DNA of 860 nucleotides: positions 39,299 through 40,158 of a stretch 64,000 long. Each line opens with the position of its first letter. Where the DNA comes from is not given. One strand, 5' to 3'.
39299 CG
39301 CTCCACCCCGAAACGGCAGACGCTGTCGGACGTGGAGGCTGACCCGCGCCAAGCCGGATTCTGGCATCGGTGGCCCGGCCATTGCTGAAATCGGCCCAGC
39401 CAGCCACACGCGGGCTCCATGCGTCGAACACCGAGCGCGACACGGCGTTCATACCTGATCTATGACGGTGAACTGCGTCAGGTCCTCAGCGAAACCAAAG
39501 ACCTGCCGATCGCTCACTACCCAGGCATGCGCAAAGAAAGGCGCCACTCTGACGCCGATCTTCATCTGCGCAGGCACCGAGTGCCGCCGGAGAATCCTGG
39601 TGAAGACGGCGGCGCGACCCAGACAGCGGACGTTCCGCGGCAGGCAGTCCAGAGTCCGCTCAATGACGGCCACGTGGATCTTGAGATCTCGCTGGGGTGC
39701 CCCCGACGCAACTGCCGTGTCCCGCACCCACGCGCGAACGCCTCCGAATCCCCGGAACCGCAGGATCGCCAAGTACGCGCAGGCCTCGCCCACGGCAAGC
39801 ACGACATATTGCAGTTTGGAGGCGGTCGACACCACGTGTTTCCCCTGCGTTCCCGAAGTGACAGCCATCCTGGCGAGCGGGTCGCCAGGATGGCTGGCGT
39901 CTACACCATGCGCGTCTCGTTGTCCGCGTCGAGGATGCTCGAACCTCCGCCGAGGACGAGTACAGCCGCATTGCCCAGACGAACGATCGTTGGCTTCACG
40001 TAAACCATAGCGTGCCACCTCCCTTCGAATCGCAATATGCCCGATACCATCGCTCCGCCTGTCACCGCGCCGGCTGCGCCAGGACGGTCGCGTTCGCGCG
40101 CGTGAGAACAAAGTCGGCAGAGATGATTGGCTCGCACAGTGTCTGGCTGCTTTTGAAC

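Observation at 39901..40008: Precursor peptide: non-Thr residue at -2, short 16-aa core, and an N-E-T sequon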

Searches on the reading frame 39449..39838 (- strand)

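Call 6: search_protein_families(library=pfam, proteins=[window:39449-39838:-], max_evalue=0.01)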
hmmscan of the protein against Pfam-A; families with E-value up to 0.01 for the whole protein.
window:39449-39838:- (129 aa): 1 family
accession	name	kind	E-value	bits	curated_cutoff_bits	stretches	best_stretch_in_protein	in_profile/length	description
PF13471.12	Transglut_core3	-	1.5e-17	64.1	26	1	28-126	11-115/117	Transglutaminase-like superfamily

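Call 7: search_protein_families(library=ncbifam, proteins=[window:39449-39838:-], max_evalue=0.01)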
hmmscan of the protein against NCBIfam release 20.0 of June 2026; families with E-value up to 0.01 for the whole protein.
window:39449-39838:- (129 aa): 1 family
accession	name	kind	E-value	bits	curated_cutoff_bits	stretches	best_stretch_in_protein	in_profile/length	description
NF033537.1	lasso_biosyn_B2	equivalog_domain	3.5e-17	63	33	1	13-126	9-129/132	lasso peptide biosynthesis B2 protein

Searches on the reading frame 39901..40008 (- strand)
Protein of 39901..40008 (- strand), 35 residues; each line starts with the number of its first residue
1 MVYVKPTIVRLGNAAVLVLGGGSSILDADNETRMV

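Call 7: search_protein_families(library=ncbifam, proteins=[window:39901-40008:-], max_evalue=0.01)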
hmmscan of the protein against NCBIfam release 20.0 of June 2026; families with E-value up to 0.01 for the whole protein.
window:39901-40008:- (35 aa): 1 family
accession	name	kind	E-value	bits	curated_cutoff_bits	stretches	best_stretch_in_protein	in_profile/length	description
NF033521.1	lasso_leader_L3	domain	0.0041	17.1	19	1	3-21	1-19/20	lasso RiPP family leader peptide-containing protein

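Call 10: search_protein_families(library=pfam, proteins=[window:39904-40008:-], max_evalue=0.1)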
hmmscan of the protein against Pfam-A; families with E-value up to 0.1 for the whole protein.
seq(35 aa): 0 families

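Call 31: find_related_loci(query=A2, collection=genome_contigs, flank=8000)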
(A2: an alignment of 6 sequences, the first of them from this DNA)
Query A2 (35 aa) in genome_contigs; peptide patterns used: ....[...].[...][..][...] (x = any residue, [..] = any of these).
33 stretches matched a pattern, but none encodes a relative of the query by tblastn (E <= 1e-3).

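Call 32: find_related_loci(query=A2, collection=metagenome_contigs, flank=8000)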
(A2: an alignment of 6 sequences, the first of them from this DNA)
Query A2 (35 aa) in metagenome_contigs; peptide patterns used: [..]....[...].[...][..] (x = any residue, [..] = any of these).
46 stretches matched a pattern; 1 encode a relative of the query (tblastn E <= 1e-3); 1 distinct loci.
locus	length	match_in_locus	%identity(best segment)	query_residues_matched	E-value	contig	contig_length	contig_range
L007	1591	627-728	53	1-34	4e-12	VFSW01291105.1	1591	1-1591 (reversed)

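Call 58: search_protein_representatives(alignment_id=A3)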
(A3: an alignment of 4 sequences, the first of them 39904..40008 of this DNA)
Query: 4 sequences, 35 profile positions. Proteins with E-value up to 0.001 (for the whole library): 18; up to 1e-10: 2; up to 1e-30: 0. The best 18 are listed.
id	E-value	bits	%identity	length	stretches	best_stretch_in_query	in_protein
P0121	9.9e-20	86.2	-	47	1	1-35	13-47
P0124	4.7e-12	61.6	-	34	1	2-35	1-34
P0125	3.6e-10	55.6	-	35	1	1-35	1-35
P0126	3.8e-10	55.5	-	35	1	1-35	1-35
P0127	3.8e-09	52.3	-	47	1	1-32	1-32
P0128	1.2e-08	50.7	-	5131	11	5-18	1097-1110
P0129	1.7e-08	50.2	-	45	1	2-35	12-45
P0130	5.5e-08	48.6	-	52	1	1-34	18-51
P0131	4.9e-07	45.6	-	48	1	3-34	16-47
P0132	1.2e-05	41.1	-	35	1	1-35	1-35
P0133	3.0e-05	39.8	-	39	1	1-27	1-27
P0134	6.0e-05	38.9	-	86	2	1-20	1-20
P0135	1.1e-04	38.1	-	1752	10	6-16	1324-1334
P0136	2.4e-04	37.0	-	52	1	2-35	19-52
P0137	2.9e-04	36.7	-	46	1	1-21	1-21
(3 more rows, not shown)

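Call 60: find_encoding_contigs(protein=P0124, flank=8000, max_places=3)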
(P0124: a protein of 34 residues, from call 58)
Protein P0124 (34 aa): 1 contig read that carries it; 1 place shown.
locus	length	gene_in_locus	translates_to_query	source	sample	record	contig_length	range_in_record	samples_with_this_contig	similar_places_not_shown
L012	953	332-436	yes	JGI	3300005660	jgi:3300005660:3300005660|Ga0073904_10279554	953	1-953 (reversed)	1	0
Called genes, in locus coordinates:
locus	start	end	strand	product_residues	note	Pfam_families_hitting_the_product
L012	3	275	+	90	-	?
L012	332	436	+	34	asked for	-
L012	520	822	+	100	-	PF05402:PqqD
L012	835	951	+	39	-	?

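Call 62: find_encoding_contigs(protein=P0126, flank=8000, max_places=2)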
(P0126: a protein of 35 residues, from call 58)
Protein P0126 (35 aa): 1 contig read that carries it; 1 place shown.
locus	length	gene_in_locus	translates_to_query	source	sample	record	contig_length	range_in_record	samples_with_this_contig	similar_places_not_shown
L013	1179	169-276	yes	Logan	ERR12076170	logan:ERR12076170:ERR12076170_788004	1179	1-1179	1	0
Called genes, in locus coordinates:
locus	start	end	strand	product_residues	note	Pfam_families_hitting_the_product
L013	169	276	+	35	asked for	-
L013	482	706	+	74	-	PF05402:PqqD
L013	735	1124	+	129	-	PF13471:Transglut_core3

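Call 63: find_encoding_contigs(protein=P0130, flank=8000, max_places=2)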
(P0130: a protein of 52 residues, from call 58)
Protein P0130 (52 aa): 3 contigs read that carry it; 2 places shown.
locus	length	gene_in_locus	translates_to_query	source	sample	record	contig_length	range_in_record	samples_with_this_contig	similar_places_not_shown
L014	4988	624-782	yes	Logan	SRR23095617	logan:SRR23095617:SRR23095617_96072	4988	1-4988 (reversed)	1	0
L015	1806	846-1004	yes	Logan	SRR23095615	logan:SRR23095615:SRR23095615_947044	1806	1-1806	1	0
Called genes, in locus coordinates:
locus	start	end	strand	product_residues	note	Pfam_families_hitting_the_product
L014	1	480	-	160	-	?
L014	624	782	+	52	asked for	-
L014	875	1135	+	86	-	PF05402:PqqD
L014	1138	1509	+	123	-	PF13471:Transglut_core3, PF01841:Transglut_core (weak)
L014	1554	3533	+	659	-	PF13522:GATase_6, PF13537:GATase_7, PF00733:Asn_synthase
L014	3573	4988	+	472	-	?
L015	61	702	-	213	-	-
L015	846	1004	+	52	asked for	-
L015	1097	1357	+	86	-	PF05402:PqqD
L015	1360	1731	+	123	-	PF13471:Transglut_core3, PF01841:Transglut_core (weak)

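Call 66: search_protein_families(library=pfam, proteins=[L014:3573-4988:+], max_evalue=0.01)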
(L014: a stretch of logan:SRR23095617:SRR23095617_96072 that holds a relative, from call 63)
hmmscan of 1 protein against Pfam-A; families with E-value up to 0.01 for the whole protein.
L014:3573-4988:+ (472 aa): 1 family
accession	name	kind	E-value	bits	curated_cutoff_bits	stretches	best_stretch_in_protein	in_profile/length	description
PF00535.33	Glycos_transf_2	-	0.0012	19.2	23.3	1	199-261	52-114/168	Glycosyl transferase family 2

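Call 67: search_protein_families(library=ncbifam, alignment_id=A4, max_evalue=0.1)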
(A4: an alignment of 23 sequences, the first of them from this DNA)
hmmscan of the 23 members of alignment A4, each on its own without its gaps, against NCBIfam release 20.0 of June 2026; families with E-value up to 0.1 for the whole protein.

A. member 1, seq(35 aa): 2 families
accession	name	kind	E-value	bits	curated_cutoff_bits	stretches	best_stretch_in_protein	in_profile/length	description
NF033521.1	lasso_leader_L3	domain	0.0041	17.1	19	1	3-21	1-19/20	lasso RiPP family leader peptide-containing protein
NF033525.2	lasso_albusnod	subfamily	0.094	13.1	30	0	6-23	16-33/44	albusnodin family lasso peptide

B. families by the number of members that match (of 23 scanned): 3 families
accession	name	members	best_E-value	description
NF033521.1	lasso_leader_L3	19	1.2e-05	lasso RiPP family leader peptide-containing protein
NF033525.2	lasso_albusnod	5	0.0045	albusnodin family lasso peptide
NF040769.1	SelL_rel_redox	1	0.073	SelL-related redox protein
